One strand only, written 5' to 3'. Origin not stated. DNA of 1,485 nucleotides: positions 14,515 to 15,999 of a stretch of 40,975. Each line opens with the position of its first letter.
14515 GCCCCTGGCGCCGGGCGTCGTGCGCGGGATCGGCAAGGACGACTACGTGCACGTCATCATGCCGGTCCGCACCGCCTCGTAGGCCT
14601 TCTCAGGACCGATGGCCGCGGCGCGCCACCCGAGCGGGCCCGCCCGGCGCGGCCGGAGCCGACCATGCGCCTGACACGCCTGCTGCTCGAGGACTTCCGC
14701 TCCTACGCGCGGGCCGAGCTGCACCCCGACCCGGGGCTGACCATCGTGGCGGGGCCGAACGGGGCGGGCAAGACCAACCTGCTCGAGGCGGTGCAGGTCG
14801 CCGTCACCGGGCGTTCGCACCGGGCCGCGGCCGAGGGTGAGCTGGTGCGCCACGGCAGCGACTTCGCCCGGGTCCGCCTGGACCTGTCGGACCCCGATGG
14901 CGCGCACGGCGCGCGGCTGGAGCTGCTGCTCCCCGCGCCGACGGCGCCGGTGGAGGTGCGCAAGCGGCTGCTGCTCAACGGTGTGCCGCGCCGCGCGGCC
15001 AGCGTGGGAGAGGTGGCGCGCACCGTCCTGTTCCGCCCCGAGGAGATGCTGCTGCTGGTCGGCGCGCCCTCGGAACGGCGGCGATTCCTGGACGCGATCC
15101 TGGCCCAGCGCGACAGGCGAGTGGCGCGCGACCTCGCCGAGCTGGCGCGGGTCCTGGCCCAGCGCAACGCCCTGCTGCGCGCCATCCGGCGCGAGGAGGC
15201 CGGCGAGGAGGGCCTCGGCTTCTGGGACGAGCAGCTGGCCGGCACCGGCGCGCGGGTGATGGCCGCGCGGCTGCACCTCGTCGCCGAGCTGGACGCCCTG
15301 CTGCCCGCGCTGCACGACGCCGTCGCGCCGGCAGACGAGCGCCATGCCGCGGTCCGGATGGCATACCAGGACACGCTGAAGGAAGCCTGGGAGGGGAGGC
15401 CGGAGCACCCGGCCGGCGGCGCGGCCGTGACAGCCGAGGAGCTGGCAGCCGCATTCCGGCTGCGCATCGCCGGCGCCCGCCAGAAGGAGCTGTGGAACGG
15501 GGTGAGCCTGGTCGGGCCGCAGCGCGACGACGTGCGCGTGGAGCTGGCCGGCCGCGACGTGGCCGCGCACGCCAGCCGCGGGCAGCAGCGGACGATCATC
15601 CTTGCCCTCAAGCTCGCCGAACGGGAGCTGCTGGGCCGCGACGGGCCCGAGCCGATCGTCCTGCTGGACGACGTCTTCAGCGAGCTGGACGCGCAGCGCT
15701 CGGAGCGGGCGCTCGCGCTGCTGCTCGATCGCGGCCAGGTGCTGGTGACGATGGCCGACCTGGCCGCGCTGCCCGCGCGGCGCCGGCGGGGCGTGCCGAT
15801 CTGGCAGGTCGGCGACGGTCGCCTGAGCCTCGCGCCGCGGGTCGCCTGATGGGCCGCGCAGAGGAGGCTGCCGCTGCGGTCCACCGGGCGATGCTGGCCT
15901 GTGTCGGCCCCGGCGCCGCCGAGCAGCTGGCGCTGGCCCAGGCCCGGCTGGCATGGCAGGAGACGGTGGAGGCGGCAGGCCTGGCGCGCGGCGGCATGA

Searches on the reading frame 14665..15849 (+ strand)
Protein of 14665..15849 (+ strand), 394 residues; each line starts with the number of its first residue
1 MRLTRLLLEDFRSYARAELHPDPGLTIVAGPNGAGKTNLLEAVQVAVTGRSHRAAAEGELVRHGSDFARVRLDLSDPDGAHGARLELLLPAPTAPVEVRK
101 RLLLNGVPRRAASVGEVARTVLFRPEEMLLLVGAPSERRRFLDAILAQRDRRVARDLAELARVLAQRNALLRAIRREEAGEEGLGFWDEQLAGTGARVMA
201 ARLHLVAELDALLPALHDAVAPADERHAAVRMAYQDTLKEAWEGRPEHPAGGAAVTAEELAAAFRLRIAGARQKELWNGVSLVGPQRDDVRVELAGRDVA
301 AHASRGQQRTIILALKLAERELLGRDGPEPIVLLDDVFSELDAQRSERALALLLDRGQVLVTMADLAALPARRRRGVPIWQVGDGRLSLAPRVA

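Call 14: search_protein_families(library=pfam, proteins=[window:14665-15849:+], max_evalue=0.001)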
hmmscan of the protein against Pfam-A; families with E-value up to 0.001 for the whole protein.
window:14665-15849:+ (394 aa): 6 families
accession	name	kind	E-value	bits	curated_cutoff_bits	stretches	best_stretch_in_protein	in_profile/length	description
PF02463.25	SMC_N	-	1.4e-19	70.9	40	1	3-362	2-195/220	RecF/RecN/SMC N terminal domain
PF13476.12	AAA_23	-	2.2e-12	48.5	27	1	5-63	1-61/201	AAA domain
PF13304.12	AAA_21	-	5.4e-07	30.4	27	1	25-46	1-22/304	AAA domain, putative AbiEii toxin, Type IV TA system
PF13175.12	AAA_15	-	5e-06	26.8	32.1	1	1-43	1-43/374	AAA ATPase domain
PF13514.12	AAA_27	-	2.7e-05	24.3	22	1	1-53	1-56/206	AAA domain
PF13555.12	AAA_29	-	0.00011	22.3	27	1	4-52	2-51/61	P-loop containing region of AAA domain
